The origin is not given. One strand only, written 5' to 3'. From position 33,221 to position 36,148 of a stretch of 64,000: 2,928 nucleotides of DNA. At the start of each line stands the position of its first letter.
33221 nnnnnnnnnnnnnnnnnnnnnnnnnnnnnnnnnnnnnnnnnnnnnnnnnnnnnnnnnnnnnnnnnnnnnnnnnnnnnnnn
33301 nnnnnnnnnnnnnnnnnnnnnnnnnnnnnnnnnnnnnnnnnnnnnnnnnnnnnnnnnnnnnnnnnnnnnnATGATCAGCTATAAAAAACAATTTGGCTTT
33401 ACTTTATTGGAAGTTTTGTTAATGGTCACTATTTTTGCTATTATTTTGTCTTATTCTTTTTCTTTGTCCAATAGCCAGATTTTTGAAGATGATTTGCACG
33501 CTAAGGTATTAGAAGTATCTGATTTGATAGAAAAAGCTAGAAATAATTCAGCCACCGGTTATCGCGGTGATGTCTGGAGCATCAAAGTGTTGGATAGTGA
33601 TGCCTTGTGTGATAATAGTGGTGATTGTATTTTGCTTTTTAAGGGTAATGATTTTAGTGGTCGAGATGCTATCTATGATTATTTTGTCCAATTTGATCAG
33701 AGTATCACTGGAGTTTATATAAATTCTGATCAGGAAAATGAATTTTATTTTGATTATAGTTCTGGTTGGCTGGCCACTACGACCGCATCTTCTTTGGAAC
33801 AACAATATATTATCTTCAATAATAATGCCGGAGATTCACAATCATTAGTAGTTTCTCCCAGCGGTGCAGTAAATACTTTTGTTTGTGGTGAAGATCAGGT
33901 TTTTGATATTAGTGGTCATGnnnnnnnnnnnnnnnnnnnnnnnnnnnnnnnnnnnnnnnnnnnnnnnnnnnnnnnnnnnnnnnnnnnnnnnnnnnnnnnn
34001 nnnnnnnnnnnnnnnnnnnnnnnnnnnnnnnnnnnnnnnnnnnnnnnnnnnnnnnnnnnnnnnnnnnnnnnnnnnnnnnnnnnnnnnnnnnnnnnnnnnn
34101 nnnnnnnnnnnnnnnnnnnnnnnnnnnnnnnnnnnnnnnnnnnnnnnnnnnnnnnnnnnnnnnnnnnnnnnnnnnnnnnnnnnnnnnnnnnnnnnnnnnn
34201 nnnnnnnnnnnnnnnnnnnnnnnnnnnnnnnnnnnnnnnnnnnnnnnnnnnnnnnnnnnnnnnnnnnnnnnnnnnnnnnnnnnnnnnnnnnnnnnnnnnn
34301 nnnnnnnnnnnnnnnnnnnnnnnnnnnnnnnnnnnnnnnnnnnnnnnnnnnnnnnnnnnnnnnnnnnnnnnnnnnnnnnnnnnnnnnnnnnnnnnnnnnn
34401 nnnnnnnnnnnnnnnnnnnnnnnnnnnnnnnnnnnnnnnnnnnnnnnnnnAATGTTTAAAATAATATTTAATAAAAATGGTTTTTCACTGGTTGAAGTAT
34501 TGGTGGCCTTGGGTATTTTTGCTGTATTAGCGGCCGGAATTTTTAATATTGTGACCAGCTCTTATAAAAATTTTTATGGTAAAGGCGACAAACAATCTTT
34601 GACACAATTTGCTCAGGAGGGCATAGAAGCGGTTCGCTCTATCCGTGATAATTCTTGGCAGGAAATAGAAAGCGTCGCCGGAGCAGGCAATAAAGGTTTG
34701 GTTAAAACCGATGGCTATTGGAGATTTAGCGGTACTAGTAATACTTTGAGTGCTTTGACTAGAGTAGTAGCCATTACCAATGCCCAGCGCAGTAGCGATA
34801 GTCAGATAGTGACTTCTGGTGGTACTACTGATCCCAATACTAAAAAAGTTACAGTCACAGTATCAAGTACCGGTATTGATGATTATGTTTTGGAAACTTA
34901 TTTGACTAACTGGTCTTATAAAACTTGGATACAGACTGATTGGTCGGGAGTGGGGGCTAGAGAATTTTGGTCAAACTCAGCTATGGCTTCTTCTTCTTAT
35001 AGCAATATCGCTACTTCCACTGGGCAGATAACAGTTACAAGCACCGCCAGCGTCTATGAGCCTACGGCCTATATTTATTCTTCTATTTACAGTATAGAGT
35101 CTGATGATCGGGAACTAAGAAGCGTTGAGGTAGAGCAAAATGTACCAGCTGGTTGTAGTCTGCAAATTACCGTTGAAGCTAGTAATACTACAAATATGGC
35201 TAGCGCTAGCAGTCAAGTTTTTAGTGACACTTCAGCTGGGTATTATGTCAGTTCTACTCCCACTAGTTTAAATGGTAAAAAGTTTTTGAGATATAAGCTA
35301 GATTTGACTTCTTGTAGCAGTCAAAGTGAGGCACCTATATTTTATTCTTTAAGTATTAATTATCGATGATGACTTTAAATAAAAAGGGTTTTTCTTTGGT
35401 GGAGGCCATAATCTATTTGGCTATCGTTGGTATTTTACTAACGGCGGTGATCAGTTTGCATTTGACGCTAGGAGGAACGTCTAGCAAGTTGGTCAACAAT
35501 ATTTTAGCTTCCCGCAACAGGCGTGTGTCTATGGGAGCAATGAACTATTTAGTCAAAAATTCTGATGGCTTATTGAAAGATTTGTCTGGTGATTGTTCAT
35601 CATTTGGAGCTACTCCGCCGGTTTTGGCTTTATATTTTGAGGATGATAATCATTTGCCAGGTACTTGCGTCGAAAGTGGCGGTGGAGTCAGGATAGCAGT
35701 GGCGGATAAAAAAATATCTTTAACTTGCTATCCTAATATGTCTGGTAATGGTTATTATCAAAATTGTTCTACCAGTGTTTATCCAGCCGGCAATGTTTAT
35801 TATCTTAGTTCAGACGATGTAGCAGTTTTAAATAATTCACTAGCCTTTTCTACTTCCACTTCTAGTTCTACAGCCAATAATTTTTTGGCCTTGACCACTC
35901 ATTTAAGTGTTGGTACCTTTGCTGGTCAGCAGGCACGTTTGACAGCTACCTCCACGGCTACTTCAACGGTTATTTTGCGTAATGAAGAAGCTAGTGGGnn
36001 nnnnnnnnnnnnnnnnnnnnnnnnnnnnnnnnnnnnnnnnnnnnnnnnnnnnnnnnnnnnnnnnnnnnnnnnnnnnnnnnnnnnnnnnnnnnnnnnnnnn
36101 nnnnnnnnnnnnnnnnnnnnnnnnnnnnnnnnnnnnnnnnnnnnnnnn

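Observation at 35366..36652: Prepilin with a C-terminal LamG/concanavalin-A-like lectin-fold domain; candidate pilus-tip adhesin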

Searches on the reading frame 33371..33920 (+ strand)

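Call 30: search_protein_families(library=pfam, proteins=[window:33371-33920:+], max_evalue=10)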
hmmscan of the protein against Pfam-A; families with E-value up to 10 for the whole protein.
window:33371-33920:+ (183 aa): 2 families
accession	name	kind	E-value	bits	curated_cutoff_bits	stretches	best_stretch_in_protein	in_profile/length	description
PF07963.17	N_methyl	-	4.7e-05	23.2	21.2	1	5-27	2-24/27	Prokaryotic N-terminal methylation motif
PF22165.2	SSO1393-like_WHD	-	0.2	12.4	26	1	29-73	14-55/59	SSO1393-like, winged-helix domain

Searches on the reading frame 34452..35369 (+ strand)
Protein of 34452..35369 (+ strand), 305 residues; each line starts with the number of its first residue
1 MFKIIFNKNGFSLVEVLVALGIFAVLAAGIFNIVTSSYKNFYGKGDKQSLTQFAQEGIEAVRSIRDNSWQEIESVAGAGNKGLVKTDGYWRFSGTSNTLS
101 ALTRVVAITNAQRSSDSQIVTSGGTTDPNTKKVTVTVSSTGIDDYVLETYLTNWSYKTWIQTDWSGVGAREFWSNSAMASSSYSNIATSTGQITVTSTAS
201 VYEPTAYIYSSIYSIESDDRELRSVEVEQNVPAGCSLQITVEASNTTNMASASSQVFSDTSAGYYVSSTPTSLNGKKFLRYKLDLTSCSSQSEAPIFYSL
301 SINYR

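Call 3: search_protein_families(library=pfam, proteins=[window:34452-35369:+], max_evalue=0.01)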
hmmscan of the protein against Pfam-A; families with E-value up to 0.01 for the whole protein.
window:34452-35369:+ (305 aa): 1 family
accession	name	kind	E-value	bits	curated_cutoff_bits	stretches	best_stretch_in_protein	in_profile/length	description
PF07963.17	N_methyl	-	1e-07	31.7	21.2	1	7-31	3-27/27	Prokaryotic N-terminal methylation motif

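Call 4: search_protein_families(library=ncbifam, proteins=[window:34452-35369:+], max_evalue=0.01)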
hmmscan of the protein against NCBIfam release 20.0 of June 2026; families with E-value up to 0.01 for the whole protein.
window:34452-35369:+ (305 aa): 6 families
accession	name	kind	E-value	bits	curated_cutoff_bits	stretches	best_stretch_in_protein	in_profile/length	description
NF041013.1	T4P_ComGE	equivalog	1.6e-06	28.1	49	1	7-59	2-54/83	competence type IV pilus minor pilin ComGE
TIGR02532.1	IV_pilin_GFxxxE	domain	2.5e-06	27.1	16.3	1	9-30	2-23/24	prepilin-type N-terminal cleavage/methylation domain-containing protein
TIGR01707.1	gspI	equivalog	9.8e-05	22.8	44.35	1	10-40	1-31/101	type II secretion system minor pseudopilin GspI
TIGR02598.1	TIGR02598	subfamily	0.00057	20.1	51.4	1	10-160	1-144/151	Verru_Chthon cassette protein B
TIGR01711.1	gspJ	equivalog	0.0051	16.6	64.85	1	10-36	2-28/192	type II secretion system minor pseudopilin GspJ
NF007862.0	PRK10574.1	equivalog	0.0071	16.5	138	0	7-44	3-36/145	prepilin peptidase-dependent pilin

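Call 30: search_protein_families(library=pfam, proteins=[window:34452-35369:+], max_evalue=10)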
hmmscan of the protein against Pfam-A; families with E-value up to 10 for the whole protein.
window:34452-35369:+ (305 aa): 1 family
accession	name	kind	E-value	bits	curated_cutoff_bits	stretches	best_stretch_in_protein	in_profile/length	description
PF07963.17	N_methyl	-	1e-07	31.7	21.2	1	7-31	3-27/27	Prokaryotic N-terminal methylation motif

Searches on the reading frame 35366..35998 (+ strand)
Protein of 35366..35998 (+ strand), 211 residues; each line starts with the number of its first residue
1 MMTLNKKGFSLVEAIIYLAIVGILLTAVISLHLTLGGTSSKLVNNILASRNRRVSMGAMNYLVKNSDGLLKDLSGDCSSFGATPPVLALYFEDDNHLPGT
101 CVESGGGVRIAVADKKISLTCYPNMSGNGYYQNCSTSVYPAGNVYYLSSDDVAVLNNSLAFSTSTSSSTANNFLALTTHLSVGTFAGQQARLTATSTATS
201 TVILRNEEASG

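Call 30: search_protein_families(library=pfam, proteins=[window:35366-35998:+], max_evalue=10)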
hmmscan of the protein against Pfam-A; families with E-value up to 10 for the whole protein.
window:35366-35998:+ (211 aa): 1 family
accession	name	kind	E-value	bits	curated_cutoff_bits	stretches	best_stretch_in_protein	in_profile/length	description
PF07963.17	N_methyl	-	1.4e-06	28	21.2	1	5-28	3-26/27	Prokaryotic N-terminal methylation motif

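Call 33: search_solved_structures(query=A2, max_evalue=10, show_alignments=0)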
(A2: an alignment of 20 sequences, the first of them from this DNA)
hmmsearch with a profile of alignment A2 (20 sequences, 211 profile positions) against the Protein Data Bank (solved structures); distinct sequences matched with E-value up to 10: 8.
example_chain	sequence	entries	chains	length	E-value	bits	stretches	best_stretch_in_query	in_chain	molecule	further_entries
9egp_A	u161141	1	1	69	0.01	18.5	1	4-31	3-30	Geopilin domain 1 protein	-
7tgg_A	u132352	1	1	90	0.022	17.3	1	3-31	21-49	Geopilin domain 1 protein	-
9laa_A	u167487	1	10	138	0.064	15.9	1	3-29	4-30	Type IV pilin protein PilA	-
9lab_B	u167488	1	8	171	0.54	12.8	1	7-33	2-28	MSHA major pilin subunit MshA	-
9nvo_A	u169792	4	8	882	1.1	11.9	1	17-48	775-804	Nanchung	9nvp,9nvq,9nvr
9nvn_A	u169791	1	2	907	1.1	11.8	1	17-48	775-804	Nanchung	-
9nvs_A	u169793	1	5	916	1.1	11.8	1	17-48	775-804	Nanchung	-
8vu3_M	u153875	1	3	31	2.1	10.9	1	13-37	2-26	Photosystem I reaction center subunit XII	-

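Call 39: predict_structure(alignment_id=A2)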
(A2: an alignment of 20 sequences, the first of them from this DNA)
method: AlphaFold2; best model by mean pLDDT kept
length: 208 residues; sequences in the alignment: 20
mean_pLDDT: 82.7   pTM: 0.70
mean pLDDT of the five models: 82.7, 81.8, 79.3, 75.9, 72.6
residues with pLDDT >= 90: 80; 70-90: 96; 50-70: 30; < 50: 2
segments of 3 or more residues with pLDDT < 50: none
pLDDT, mean of each block of 10 residues (from residue 1): 61 91 89 70 76 87 92 93 92 88 89 92 93 92 90 80 75 78 64 71 72
secondary structure, 60 per line:
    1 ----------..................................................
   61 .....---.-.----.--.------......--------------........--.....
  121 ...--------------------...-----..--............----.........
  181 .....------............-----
elements in order: H11-65 E86-91 E106-113 E116-123 E144-146 E159-167 E172-185 E192-203

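Call 58: search_protein_representatives(alignment_id=A2)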
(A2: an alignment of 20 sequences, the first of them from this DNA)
Query: 20 sequences, 211 profile positions. Proteins with E-value up to 0.001 (for the whole library): 677; up to 1e-10: 32; up to 1e-30: 18. The best 150 are listed.
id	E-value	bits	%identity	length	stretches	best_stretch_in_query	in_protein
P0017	5.7e-101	352.6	-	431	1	2-211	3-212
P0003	5.6e-98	342.8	-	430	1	6-210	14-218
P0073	1.6e-97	341.4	-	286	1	1-210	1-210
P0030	2.0e-94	331.2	-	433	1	4-211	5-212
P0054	4.9e-91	320.2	-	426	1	5-211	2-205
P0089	9.0e-90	316.0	-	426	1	6-211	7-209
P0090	3.6e-86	304.2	-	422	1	4-211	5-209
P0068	3.9e-86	304.1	-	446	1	5-211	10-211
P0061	2.7e-85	301.4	-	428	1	4-211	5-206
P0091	4.4e-84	297.4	-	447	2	4-209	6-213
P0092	8.7e-83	293.2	-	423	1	3-211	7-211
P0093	1.7e-81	289.0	-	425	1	8-211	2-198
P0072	8.4e-79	280.2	-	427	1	14-211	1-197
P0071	7.0e-78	277.2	-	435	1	4-210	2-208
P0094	7.5e-76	270.5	-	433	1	5-210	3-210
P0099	4.1e-24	101.5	-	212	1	5-205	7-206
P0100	7.5e-22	94.1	-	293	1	5-208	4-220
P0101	5.1e-20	88.1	-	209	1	9-208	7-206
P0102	1.2e-19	86.9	-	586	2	9-107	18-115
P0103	2.2e-18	82.8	-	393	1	1-208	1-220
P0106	7.3e-15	71.3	-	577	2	5-105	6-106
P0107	1.1e-14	70.7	-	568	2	7-107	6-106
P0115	6.1e-10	55.2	-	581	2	5-107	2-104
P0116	6.2e-10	55.2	-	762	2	5-107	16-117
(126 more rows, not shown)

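Call 59: search_protein_families(library=pfam, proteins=[P0099, P0100, P0101, P0103, P0102, P0106, P0107, P0115, P0116], max_evalue=0.001)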
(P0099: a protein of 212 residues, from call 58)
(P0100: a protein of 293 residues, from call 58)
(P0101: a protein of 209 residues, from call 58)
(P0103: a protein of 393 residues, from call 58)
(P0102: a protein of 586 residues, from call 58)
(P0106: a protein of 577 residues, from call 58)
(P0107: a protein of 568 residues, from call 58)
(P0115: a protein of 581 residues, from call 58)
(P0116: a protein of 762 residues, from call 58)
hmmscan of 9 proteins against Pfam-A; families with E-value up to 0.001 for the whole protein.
P0099 (212 aa): 1 family
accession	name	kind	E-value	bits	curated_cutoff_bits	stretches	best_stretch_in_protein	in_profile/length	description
PF07963.17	N_methyl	-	2.5e-06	27.3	21.2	1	11-33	4-26/27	Prokaryotic N-terminal methylation motif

P0100 (293 aa): 1 family
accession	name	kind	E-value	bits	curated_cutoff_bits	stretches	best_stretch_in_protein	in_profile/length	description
PF07963.17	N_methyl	-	5.1e-06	26.3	21.2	1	6-30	2-26/27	Prokaryotic N-terminal methylation motif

P0101 (209 aa): 1 family
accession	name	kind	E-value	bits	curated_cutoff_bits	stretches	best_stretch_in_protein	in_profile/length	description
PF07963.17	N_methyl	-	7.2e-05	22.6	21.2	1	9-30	6-27/27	Prokaryotic N-terminal methylation motif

P0103 (393 aa): 0 families

P0102 (586 aa): 1 family
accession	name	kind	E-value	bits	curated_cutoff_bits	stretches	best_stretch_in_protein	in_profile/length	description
PF07963.17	N_methyl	-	0.0004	20.3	21.2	1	19-40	5-26/27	Prokaryotic N-terminal methylation motif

P0106 (577 aa): 1 family
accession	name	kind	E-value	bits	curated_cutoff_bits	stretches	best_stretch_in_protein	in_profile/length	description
PF07963.17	N_methyl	-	9e-05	22.3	21.2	1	8-32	2-26/27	Prokaryotic N-terminal methylation motif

P0107 (568 aa): 1 family
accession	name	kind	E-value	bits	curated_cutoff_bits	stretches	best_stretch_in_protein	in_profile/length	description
PF07963.17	N_methyl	-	5.9e-06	26.1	21.2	1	8-31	4-27/27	Prokaryotic N-terminal methylation motif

P0115 (581 aa): 1 family
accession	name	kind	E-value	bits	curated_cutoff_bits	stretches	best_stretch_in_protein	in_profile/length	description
PF07963.17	N_methyl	-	0.00016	21.5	21.2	1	7-28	5-26/27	Prokaryotic N-terminal methylation motif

P0116 (762 aa): 0 families
